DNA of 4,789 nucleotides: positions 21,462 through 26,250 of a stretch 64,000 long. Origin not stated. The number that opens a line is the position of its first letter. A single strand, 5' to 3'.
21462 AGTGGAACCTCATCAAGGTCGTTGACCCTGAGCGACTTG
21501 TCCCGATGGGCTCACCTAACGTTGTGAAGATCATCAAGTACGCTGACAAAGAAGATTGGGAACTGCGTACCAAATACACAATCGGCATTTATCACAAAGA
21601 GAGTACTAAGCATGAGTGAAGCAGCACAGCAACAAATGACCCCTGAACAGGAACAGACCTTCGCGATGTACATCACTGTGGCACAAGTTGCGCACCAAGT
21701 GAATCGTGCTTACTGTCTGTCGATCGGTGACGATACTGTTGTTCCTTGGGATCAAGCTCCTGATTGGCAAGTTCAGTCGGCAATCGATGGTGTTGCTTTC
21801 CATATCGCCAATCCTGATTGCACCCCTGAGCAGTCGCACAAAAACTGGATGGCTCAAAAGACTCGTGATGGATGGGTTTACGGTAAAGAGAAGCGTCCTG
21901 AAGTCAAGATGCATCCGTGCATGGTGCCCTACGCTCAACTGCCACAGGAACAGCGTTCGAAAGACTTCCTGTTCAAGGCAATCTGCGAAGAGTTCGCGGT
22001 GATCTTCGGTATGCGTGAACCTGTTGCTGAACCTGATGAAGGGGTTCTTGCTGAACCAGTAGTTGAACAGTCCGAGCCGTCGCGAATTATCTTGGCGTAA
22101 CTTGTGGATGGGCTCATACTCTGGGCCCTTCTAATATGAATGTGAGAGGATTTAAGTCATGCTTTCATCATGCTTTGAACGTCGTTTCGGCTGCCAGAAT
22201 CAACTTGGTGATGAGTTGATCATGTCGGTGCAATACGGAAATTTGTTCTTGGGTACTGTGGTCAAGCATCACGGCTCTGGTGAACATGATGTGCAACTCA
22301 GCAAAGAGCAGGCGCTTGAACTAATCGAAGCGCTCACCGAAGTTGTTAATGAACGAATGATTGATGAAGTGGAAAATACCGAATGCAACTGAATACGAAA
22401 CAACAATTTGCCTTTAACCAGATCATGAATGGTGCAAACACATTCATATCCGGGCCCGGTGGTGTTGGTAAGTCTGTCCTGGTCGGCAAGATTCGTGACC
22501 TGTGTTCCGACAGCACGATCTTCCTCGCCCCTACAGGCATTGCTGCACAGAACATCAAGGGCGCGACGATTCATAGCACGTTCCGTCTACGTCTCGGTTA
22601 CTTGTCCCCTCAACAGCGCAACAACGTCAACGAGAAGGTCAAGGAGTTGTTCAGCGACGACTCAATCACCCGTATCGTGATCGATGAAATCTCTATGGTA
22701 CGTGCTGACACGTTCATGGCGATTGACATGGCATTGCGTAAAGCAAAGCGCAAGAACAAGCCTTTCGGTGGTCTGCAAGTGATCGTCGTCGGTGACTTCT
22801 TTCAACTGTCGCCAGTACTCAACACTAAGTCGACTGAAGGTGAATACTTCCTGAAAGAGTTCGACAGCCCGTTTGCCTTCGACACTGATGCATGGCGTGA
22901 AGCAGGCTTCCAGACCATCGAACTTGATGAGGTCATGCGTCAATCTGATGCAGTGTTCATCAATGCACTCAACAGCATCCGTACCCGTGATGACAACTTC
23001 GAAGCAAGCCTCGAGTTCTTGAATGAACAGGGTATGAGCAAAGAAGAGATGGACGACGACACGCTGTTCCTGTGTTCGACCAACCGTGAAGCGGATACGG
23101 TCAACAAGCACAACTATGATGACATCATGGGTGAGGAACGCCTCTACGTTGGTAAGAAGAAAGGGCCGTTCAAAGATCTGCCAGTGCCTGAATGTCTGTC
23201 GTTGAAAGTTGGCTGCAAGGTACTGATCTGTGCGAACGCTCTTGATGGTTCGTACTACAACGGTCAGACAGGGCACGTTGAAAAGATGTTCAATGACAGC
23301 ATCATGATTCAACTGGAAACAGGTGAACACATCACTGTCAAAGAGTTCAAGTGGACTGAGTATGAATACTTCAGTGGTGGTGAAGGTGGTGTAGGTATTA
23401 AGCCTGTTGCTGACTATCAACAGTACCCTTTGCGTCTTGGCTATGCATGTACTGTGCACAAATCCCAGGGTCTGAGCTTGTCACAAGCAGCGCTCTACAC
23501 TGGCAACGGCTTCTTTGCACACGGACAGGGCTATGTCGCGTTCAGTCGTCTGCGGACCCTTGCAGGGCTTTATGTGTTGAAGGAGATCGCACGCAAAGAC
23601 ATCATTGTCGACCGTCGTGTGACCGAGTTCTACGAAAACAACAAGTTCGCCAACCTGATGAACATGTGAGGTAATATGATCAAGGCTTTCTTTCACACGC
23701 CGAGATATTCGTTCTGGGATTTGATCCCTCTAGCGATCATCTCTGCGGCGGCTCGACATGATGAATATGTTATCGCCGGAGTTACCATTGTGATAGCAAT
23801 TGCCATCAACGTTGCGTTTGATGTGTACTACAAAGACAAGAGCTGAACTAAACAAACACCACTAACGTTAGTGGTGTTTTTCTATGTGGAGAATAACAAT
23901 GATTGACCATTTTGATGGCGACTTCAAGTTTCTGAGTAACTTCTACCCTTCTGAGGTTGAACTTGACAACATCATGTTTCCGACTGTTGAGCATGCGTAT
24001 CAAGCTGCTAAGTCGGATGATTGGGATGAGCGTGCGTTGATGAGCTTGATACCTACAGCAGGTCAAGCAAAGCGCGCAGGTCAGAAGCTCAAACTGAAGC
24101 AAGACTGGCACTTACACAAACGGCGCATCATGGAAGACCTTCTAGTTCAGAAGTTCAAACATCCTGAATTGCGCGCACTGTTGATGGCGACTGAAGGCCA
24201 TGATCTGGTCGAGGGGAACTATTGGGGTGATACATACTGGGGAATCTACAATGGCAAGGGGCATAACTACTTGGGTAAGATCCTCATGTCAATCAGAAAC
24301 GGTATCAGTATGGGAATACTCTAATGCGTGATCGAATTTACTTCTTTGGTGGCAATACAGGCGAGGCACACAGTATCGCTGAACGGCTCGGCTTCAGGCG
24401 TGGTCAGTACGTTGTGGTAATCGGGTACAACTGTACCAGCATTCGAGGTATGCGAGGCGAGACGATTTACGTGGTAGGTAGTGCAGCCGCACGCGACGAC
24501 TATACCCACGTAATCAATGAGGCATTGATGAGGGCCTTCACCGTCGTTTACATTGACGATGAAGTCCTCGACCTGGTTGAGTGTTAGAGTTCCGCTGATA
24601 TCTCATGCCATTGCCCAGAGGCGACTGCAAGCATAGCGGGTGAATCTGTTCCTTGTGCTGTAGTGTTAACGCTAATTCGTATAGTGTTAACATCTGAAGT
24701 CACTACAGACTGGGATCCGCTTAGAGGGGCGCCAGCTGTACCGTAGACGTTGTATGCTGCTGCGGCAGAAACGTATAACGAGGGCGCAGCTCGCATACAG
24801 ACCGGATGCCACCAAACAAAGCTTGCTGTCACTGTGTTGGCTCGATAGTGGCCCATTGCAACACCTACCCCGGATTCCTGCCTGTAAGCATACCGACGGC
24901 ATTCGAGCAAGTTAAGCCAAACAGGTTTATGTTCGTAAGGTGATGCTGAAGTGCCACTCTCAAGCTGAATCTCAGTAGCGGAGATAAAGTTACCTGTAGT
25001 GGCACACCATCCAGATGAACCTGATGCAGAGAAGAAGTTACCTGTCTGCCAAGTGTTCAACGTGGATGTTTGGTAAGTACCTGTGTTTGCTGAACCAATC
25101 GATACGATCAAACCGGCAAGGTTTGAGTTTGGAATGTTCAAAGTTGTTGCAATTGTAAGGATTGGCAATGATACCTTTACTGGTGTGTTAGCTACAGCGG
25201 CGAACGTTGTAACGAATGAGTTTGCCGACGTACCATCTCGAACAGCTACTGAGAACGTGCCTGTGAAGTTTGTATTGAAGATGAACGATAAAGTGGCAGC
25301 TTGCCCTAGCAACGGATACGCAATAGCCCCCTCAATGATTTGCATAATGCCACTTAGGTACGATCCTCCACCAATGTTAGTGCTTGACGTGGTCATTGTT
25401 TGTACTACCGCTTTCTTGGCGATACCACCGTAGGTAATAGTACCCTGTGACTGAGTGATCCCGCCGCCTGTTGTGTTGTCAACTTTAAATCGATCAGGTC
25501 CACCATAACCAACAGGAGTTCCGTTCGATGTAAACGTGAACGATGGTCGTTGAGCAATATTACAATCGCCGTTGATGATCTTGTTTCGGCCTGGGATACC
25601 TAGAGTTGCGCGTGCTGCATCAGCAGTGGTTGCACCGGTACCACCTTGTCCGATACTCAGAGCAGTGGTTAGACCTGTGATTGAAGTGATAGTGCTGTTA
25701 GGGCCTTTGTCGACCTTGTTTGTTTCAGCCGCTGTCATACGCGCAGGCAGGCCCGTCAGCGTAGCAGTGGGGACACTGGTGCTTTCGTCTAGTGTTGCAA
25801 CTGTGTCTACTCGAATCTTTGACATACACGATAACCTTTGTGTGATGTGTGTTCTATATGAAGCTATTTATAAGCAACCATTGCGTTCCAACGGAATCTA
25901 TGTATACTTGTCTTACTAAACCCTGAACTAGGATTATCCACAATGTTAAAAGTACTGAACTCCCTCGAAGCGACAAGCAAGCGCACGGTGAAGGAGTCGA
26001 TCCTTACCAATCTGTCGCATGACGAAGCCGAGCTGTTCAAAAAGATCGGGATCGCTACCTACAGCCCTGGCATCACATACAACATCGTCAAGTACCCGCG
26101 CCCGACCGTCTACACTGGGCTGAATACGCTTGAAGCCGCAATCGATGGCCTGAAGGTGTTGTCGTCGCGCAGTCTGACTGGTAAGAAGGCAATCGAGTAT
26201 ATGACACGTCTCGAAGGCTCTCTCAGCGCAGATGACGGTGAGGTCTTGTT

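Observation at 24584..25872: Tail-fibre paralogue on the opposite strand inside the early block, with its own exact late promoter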

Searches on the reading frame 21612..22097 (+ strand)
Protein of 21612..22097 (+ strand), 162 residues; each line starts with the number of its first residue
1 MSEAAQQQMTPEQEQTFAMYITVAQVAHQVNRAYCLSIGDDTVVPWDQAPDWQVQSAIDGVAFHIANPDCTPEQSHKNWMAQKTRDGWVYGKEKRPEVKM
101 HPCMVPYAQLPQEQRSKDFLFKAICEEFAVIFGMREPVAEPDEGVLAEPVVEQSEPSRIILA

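Call 11: search_protein_families(library=phrogs, proteins=[window:21612-22097:+], max_evalue=0.001)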
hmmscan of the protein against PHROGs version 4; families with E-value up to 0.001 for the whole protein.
window:21612-22097:+ (162 aa): 4 families
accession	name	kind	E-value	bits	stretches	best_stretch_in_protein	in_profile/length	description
phrog_5154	-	unknown function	7.9e-47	161.3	1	3-132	132-261/454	-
phrog_11782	-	unknown function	4.2e-41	142.3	1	21-126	4-109/290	-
phrog_18865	-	unknown function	1e-38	134.1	1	22-128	76-181/183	-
phrog_4435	-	unknown function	1.2e-09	39.3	1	16-128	183-251/252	-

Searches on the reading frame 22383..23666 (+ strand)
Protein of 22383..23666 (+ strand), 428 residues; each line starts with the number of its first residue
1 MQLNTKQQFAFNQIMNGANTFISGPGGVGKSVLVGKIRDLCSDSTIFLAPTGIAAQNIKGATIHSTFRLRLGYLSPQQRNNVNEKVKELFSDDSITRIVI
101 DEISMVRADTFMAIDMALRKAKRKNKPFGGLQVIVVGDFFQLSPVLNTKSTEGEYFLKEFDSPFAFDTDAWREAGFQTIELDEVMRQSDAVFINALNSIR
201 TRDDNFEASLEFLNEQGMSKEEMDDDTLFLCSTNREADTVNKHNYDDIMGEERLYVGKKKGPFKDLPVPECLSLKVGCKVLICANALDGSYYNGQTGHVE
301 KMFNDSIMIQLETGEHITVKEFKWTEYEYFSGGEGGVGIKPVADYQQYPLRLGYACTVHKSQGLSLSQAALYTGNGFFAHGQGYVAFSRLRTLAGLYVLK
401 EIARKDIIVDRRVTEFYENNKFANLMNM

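Call 11: search_protein_families(library=phrogs, proteins=[window:22383-23666:+], max_evalue=0.001)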
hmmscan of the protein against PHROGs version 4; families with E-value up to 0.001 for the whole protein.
window:22383-23666:+ (428 aa): 5 families
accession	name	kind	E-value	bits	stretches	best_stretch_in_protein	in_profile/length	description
phrog_325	-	DNA, RNA and nucleotide metabolism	6.7e-97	326.9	1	1-421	469-891/986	Dda-like helicase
phrog_30356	-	DNA, RNA and nucleotide metabolism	9.6e-73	246.5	2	9-326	10-326/823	helicase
phrog_4412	-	DNA, RNA and nucleotide metabolism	6.4e-21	75.4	1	2-209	330-511/743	exonuclease V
phrog_25471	-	unknown function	0.00016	22.8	0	2-66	2-89/162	-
phrog_124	-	DNA, RNA and nucleotide metabolism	0.00048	20.6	1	13-125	39-136/382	Sak4-like ssDNA annealing protein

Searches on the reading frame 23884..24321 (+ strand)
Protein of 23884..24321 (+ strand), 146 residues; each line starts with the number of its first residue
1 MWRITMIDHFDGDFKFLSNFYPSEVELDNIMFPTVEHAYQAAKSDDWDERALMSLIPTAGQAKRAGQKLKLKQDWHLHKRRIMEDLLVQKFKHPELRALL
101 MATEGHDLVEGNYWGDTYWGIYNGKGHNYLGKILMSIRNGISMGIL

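Call 11: search_protein_families(library=phrogs, proteins=[window:23884-24321:+], max_evalue=0.001)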
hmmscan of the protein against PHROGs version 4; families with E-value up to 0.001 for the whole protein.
window:23884-24321:+ (146 aa): 2 families
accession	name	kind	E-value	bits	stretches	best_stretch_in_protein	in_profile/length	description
phrog_1017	-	unknown function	3.2e-40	138.9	1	5-141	6-152/170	-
phrog_652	-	unknown function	1.7e-07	31.8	1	15-108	141-243/296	-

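Call 53: search_protein_families(library=pfam, proteins=[window:23884-24321:+], max_evalue=0.01)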
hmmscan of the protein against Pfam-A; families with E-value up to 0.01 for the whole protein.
window:23884-24321:+ (146 aa): 1 family
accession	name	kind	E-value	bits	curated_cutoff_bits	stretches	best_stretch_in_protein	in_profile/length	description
PF08719.17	NADAR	-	3.7e-23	83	35.1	1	13-141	9-162/163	NADAR domain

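Call 80: search_dna_similar(query=window:23884-24321:+, collection=phages, mode=protein, max_rows=12)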
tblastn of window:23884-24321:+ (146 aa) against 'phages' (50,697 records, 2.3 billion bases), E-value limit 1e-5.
Records with a match: 474; places in all: 475; records where one place covers at least 80% of the query: 470.
Best place of each record, by identity: <60% 474.
By first word of the organism name: Streptomyces 125; Vibrio 88; Salmonella 51; Escherichia 41; Stenotrophomonas 23; Xanthomonas 17; Bacillus 16; Aeromonas 12; Klebsiella 9; Gordonia 7; and 33 more.
By host as written in the record: Streptomyces griseus ATCC 10137 52; Vibrio harveyi BAA-1116 36; - 35; Streptomyces lividans JI 1326 29; Escherichia coli 18; Stenotrophomonas maltophilia 16; Salmonella sp. 10; Streptomyces viridochromogenes DSM40736 10; and 126 more.
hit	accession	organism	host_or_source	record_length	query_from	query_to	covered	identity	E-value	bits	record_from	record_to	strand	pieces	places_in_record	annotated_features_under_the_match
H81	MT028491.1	Ochrobactrum phage vB_OspM_OC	Ochrobactrum sp. POC9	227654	4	139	93%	55.8%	2e-40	149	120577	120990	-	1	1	NADAR family protein | hypothetical protein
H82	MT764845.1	Ruegeria phage Tedan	Ruegeria sp. AU67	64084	7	138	90%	51.9%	3e-37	139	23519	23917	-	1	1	hypothetical protein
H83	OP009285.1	Rhodobacter phage RcRudolph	Rhodobacter capsulatus YW1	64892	4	138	92%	50.4%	6e-33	127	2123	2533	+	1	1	hypothetical protein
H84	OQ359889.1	Salmonella phage vB_SenS_UTK0009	Salmonella enterica subsp. enterica ...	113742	6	145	96%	48.3%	7e-36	135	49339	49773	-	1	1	hypothetical protein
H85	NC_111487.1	Salmonella phage vB_SenS_UTK0009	Salmonella enterica subsp. enterica ...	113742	6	145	96%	48.3%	7e-36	135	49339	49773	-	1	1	hypothetical protein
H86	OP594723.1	Salmonella phage PS3-1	Salmonella enterica subsp. enterica ...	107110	7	145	95%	47.6%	5e-30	119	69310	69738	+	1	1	DUF1768 domain-containing protein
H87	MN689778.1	Klebsiella phage vB_KpnM_15-38_KLPPOU148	Klebsiella pneumoniae 15-38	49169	6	142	94%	48.2%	8e-38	141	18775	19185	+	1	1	hypothetical protein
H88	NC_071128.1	Klebsiella phage vB_KpnM_15-38_KLPPOU148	Klebsiella pneumoniae 15-38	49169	6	142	94%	48.2%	8e-38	141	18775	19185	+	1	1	hypothetical protein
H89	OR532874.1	Klebsiella phage RCIP0080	Klebsiella pneumoniae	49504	6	141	93%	48.5%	4e-37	139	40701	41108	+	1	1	hypothetical protein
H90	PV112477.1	Klebsiella phage LPKP33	Klebsiella pneumoniae LKP485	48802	6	141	93%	48.5%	4e-37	139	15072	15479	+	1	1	riboflavin biosynthesis protein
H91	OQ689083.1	Klebsiella phage vB_KpnM_SCNJ1-Y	Klebsiella pneumonaie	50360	6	141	93%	48.5%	5e-37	139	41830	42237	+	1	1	riboflavin biosynthesis protein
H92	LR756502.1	uncultured phage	metagenomic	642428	6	141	93%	48.0%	4e-36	136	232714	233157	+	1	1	record has no annotation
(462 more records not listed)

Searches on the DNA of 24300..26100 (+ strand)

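Call 4: search_dna_similar(query=window:24300-26100:+, collection=phages, mode=near, max_rows=30)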
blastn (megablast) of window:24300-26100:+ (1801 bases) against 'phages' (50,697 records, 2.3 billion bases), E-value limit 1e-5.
No match.

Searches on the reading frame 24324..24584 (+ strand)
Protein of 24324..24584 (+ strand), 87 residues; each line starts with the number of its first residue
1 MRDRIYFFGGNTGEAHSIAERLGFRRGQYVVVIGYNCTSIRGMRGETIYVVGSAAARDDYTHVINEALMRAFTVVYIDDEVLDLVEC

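Call 11: search_protein_families(library=phrogs, proteins=[window:24324-24584:+], max_evalue=0.001)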
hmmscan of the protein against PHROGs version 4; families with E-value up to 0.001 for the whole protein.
window:24324-24584:+ (87 aa): 0 families

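Call 53: search_protein_families(library=pfam, proteins=[window:24324-24584:+], max_evalue=0.01)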
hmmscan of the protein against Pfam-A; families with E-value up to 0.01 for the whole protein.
window:24324-24584:+ (87 aa): 0 families

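Call 67: find_related_loci(query=window:24324-24584:+, collection=viral_contigs, flank=4000)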
Query window:24324-24584:+ (87 aa) in viral_contigs; peptide patterns used: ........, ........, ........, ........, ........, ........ (x = any residue, [..] = any of these).
20 stretches matched a pattern; 4 encode a relative of the query (tblastn E <= 1e-3); 4 distinct loci.
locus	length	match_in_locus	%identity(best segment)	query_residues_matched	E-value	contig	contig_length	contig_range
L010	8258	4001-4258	98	1-86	6e-54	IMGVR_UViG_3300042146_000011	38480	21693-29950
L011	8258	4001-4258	98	1-86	6e-54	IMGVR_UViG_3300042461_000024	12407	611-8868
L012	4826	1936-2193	98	1-86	1e-53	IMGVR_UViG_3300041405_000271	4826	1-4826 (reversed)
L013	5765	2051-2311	94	1-87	2e-53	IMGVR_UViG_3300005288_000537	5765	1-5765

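Call 69: find_related_loci(query=A4, collection=viral_contigs, flank=4000)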
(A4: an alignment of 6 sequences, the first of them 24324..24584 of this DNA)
Query A4 (87 aa) in viral_contigs; peptide patterns used: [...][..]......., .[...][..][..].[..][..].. (x = any residue, [..] = any of these).
137 stretches matched a pattern; 6 encode a relative of the query (tblastn E <= 1e-3); 6 distinct loci.
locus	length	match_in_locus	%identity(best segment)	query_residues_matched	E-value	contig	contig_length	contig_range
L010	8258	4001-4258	98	1-86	1e-53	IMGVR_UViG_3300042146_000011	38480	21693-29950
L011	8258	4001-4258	98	1-86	1e-53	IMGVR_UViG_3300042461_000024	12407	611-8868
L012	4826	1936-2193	98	1-86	2e-53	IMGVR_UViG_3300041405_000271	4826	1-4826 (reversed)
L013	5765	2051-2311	94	1-87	3e-53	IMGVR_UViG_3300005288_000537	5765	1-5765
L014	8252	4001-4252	64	3-86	1e-31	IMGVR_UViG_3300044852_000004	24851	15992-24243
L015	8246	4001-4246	39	3-86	5e-16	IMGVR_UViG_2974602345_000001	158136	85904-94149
